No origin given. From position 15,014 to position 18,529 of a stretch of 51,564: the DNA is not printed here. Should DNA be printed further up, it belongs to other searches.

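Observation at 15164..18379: Soluble Hanks kinase fused to ConA-like sandwich, 10 Cys-containing LRRs and a C-type-lectin-like domain, with a non-RD catalytic loop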

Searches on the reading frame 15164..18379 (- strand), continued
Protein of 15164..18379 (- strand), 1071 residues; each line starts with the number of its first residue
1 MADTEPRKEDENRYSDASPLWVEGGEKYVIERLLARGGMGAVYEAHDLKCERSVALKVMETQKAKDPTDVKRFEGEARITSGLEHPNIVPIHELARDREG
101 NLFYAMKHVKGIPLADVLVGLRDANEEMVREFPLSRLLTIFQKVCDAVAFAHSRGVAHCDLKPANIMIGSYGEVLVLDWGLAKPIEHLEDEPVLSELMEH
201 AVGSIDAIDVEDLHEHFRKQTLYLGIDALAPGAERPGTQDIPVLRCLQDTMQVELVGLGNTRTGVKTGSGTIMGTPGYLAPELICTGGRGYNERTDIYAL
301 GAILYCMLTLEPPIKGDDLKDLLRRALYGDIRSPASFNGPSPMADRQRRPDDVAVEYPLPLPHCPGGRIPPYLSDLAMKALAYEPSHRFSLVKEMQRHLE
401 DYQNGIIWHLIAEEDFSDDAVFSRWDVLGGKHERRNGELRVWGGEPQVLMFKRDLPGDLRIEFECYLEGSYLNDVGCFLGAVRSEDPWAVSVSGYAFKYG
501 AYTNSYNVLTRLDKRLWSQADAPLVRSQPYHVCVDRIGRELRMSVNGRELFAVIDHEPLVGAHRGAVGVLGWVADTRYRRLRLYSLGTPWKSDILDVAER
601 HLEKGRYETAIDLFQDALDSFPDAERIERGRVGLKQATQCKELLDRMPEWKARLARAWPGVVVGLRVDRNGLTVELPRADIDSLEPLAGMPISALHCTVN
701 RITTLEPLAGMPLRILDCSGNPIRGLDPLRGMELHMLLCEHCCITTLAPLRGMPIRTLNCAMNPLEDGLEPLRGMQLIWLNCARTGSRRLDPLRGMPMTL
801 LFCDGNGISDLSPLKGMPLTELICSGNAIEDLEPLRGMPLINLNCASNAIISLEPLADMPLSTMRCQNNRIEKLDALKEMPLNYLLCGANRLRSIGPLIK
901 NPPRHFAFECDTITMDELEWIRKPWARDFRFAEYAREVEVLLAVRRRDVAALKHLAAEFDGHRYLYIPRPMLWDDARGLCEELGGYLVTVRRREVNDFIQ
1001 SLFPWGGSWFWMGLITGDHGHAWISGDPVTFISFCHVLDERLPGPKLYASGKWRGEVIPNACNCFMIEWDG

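Call 69: find_encoding_contigs(protein=P0041, flank=10000, max_places=1)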
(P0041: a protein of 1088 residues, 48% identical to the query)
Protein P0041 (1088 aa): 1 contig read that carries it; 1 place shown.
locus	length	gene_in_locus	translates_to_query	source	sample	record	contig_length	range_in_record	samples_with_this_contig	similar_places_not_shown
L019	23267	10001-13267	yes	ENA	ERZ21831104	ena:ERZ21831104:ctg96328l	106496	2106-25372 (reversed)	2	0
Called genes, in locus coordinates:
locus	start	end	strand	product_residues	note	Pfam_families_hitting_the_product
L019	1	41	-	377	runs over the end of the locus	PF02518:HATPase_c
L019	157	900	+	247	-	PF04452:Methyltrans_RNA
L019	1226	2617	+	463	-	PF00150:Cellulase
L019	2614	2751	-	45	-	-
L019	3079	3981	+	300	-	-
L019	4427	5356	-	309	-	PF13641:Glyco_tranf_2_3, PF00535:Glycos_transf_2, PF10111:Glyco_tranf_2_2 (weak)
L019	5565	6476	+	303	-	PF01507:PAPS_reduct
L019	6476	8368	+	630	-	PF00009:GTP_EFTU, PF01926:MMR_HSR1 (faint), PF13238:AAA_18 (faint), PF03144:GTP_EFTU_D2 (weak), PF22594:GTP-eEF1A_C, PF01583:APS_kinase, PF13671:AAA_33 (weak)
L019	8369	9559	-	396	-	PF00535:Glycos_transf_2, PF13641:Glyco_tranf_2_3 (weak), PF26629:GT2_TM_C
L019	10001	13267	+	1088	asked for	PF00069:Pkinase, PF07714:PK_Tyr_Ser-Thr, PF01636:APH (faint), PF00069:Pkinase, PF12799:LRR_4 (faint), PF00059:Lectin_C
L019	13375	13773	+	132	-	-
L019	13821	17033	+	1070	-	PF00069:Pkinase, PF07714:PK_Tyr_Ser-Thr, PF01636:APH (faint), PF03109:ABC1 (weak), PF00069:Pkinase, PF06439:3keto-disac_hyd (weak), PF12799:LRR_4 (faint), PF00059:Lectin_C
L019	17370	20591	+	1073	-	PF00069:Pkinase, PF07714:PK_Tyr_Ser-Thr, PF01636:APH (faint), PF00069:Pkinase, PF12799:LRR_4 (weak), PF00059:Lectin_C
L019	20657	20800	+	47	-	-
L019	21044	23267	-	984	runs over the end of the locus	-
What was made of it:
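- A cellulase and sulfate-activation genes lie near an array in L019 (call 69).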

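Call 70: find_encoding_contigs(protein=P0018, flank=10000, max_places=1)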
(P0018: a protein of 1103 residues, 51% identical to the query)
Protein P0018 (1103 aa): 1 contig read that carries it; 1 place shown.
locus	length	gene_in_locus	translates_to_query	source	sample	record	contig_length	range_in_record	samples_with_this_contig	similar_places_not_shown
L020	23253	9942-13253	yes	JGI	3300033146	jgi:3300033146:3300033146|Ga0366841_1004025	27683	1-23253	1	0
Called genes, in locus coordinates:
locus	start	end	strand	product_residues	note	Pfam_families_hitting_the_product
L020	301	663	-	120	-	-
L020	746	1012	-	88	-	-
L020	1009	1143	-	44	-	-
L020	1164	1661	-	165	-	-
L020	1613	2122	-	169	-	-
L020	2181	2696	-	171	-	-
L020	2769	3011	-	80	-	-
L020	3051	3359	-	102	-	-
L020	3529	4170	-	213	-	-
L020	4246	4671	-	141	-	-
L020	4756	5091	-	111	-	-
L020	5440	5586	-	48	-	-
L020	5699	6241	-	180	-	-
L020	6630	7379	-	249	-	PF03306:AAL_decarboxy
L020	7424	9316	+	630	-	-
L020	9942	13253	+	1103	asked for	PF00069:Pkinase, PF07714:PK_Tyr_Ser-Thr, PF00069:Pkinase (weak), PF12799:LRR_4 (weak), PF00059:Lectin_C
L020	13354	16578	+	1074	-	PF01636:APH (faint), PF00069:Pkinase, PF07714:PK_Tyr_Ser-Thr, PF03109:ABC1 (weak), PF00069:Pkinase, PF12799:LRR_4 (faint), PF00059:Lectin_C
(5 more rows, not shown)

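Call 71: list_cluster_members(proteins=[P0007, P0011, P0014, P0020, P0021, P0024, P0026, P0028, P0037, P0059])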
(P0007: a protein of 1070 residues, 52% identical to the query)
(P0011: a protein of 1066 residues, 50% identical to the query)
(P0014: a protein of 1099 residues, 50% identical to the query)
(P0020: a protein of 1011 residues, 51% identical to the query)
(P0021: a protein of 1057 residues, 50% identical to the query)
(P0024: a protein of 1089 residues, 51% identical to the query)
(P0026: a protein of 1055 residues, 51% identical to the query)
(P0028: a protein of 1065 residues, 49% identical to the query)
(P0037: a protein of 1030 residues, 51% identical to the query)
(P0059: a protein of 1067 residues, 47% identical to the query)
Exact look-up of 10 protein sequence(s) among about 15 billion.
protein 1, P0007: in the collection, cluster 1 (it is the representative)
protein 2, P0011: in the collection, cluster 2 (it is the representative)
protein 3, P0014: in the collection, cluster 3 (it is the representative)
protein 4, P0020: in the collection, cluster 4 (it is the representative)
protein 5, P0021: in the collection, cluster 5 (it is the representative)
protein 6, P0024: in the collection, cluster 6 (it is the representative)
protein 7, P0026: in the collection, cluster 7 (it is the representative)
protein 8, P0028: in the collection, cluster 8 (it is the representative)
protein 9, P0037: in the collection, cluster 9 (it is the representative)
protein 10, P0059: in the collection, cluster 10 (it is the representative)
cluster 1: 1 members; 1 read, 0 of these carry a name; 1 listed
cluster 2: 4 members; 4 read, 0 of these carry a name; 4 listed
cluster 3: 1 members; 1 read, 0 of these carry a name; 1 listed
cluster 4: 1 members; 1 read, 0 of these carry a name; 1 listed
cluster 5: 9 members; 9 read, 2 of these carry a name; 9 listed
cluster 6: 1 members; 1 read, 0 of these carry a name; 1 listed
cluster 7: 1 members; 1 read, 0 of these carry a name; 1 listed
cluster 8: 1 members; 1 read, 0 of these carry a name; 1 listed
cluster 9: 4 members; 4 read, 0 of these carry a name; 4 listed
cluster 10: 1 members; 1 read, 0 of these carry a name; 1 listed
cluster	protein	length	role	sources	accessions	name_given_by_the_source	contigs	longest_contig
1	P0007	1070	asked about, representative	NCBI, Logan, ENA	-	-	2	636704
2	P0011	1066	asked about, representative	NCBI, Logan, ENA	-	-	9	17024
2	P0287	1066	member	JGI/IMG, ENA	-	-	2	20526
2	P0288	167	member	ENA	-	-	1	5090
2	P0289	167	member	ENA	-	-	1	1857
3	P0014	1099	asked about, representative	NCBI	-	-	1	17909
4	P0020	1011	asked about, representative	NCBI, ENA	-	-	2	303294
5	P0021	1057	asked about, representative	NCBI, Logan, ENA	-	-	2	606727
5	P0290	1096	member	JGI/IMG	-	serine/threonine protein kinase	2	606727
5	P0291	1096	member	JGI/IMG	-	serine/threonine protein kinase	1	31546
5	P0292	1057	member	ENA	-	-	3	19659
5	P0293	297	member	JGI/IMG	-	-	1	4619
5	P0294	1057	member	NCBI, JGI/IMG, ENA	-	-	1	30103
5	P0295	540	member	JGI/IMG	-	-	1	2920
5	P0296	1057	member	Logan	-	-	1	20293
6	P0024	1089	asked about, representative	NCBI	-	-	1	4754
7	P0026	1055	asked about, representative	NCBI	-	-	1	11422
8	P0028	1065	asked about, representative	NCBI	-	-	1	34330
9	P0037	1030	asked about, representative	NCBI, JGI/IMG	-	-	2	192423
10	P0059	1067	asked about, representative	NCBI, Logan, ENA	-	-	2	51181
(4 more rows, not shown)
